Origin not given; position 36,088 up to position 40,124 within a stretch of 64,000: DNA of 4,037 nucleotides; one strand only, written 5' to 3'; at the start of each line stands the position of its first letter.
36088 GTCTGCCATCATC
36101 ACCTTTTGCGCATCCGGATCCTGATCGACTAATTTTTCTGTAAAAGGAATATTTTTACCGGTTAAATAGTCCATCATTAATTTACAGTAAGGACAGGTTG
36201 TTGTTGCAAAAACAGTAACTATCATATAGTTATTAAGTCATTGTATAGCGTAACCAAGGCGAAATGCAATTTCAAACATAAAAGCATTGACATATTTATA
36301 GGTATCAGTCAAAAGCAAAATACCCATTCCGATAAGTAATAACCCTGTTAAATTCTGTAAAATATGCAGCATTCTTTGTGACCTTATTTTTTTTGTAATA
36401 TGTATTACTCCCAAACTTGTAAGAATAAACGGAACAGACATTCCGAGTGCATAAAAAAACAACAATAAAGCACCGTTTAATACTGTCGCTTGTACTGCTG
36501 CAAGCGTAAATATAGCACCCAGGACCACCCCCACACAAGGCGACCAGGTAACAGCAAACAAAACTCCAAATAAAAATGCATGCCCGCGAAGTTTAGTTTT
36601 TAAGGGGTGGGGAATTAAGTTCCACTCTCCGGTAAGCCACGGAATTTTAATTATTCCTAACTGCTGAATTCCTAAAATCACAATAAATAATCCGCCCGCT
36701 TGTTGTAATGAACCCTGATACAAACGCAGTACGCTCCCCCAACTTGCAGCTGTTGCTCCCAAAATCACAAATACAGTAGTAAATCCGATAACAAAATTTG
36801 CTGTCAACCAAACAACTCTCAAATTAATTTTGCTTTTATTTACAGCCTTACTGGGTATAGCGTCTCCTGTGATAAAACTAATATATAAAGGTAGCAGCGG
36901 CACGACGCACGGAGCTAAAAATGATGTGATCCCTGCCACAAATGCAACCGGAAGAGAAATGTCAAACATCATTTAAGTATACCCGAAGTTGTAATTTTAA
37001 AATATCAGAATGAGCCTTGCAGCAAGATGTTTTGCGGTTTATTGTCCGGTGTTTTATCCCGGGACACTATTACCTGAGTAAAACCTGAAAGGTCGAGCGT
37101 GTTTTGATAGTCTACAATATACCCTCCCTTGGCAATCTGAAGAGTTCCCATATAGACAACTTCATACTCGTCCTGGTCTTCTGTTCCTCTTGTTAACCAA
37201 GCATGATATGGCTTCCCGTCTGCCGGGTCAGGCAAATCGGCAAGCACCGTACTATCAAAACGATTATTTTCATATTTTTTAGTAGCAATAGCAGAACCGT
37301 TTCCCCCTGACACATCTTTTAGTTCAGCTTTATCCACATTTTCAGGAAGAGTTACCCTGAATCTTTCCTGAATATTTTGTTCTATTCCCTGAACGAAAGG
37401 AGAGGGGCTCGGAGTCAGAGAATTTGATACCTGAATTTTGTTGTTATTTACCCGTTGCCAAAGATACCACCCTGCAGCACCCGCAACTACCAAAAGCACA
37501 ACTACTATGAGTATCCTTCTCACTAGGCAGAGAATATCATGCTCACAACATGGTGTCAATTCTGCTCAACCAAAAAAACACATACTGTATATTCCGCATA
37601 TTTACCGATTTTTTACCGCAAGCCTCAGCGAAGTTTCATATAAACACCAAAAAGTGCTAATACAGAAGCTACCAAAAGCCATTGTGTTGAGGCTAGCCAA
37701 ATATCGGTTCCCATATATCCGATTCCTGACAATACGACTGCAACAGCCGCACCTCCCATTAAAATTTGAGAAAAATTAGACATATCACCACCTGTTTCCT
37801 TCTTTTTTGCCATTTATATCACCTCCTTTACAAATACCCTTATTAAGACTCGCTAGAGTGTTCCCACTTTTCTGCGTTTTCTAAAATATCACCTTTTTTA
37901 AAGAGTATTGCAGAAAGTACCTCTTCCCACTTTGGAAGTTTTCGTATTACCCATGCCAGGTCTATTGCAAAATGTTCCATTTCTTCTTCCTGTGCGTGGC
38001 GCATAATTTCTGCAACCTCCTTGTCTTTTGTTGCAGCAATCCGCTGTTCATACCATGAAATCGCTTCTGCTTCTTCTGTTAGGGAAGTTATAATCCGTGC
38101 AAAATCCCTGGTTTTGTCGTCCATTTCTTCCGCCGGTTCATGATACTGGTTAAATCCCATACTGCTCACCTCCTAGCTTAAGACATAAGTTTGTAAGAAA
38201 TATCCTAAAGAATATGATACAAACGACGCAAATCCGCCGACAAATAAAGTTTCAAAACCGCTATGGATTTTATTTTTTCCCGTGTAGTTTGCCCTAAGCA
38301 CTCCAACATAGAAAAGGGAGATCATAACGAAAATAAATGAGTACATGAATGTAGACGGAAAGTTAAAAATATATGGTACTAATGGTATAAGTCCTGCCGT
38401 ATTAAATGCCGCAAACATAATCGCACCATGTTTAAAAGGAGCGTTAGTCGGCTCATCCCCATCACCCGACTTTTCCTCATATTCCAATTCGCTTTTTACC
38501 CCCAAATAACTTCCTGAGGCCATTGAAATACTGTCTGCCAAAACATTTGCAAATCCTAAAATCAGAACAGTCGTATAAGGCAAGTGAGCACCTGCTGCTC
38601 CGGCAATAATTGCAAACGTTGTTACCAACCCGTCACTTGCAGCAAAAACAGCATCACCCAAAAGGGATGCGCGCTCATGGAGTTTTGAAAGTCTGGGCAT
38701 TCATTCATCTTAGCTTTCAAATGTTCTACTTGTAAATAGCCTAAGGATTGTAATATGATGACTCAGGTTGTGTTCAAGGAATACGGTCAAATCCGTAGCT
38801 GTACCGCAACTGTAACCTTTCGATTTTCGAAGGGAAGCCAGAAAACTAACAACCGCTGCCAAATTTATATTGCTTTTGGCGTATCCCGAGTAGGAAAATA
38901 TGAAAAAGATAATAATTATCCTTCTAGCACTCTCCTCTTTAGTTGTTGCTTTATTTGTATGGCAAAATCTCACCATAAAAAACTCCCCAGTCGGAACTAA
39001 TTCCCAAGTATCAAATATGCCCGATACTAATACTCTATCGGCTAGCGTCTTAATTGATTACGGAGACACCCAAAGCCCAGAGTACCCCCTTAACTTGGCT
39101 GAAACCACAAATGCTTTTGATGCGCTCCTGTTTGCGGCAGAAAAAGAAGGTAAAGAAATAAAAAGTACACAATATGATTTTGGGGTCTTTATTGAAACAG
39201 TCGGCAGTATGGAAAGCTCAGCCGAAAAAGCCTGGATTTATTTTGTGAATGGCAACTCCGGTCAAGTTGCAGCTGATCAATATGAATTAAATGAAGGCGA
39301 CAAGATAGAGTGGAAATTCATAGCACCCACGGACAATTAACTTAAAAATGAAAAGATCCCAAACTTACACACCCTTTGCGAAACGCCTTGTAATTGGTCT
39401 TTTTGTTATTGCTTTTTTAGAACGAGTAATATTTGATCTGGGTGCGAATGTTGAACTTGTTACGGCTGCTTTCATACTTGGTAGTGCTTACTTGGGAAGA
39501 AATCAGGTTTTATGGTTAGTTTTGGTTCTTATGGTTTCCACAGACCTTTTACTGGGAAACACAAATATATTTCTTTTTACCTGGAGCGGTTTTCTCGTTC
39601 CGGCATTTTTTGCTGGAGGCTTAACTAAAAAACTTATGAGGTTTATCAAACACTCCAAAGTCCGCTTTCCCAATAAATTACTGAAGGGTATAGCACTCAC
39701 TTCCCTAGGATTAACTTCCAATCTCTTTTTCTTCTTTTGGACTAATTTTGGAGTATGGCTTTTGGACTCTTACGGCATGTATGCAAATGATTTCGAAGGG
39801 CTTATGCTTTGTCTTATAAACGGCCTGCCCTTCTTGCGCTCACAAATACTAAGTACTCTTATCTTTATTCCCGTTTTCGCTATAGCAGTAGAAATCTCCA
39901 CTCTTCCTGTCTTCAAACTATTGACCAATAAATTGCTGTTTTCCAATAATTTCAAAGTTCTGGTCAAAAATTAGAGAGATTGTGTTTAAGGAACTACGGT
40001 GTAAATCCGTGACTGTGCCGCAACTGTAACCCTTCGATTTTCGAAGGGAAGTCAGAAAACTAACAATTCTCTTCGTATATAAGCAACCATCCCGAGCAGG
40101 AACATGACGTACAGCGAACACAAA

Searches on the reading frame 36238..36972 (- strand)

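Call 54: search_protein_families(library=pfam, proteins=[window:36238-36972:-], max_evalue=0.001)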
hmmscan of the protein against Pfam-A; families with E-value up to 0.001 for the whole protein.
window:36238-36972:- (244 aa): 1 family
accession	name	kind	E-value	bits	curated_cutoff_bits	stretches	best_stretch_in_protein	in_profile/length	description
PF02683.22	DsbD_TM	-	4.8e-18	65.7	27.1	1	7-222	5-216/219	Cytochrome C biogenesis protein transmembrane domain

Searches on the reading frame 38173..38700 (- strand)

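Call 54: search_protein_families(library=pfam, proteins=[window:38173-38700:-], max_evalue=0.001)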
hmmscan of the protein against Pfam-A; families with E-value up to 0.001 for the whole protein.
window:38173-38700:- (175 aa): 1 family
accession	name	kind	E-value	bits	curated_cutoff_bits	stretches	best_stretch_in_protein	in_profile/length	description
PF01988.24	VIT1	-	2.5e-36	126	28.1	2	15-78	2-66/214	VIT family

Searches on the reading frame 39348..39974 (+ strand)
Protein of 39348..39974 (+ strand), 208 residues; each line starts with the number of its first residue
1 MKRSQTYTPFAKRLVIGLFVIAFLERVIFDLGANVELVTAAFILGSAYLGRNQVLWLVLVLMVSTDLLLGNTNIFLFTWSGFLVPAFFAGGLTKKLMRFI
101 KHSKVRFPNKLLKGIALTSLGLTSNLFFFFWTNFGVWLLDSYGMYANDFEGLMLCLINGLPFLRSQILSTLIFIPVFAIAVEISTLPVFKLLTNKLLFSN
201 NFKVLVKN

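Call 54: search_protein_families(library=pfam, proteins=[window:39348-39974:+], max_evalue=0.001)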
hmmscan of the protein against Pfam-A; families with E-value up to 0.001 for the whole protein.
window:39348-39974:+ (208 aa): 1 family
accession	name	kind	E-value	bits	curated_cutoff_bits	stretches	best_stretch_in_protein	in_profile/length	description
PF20221.3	DUF6580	-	1.9e-21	77.4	27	1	14-183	9-154/162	Family of unknown function (DUF6580)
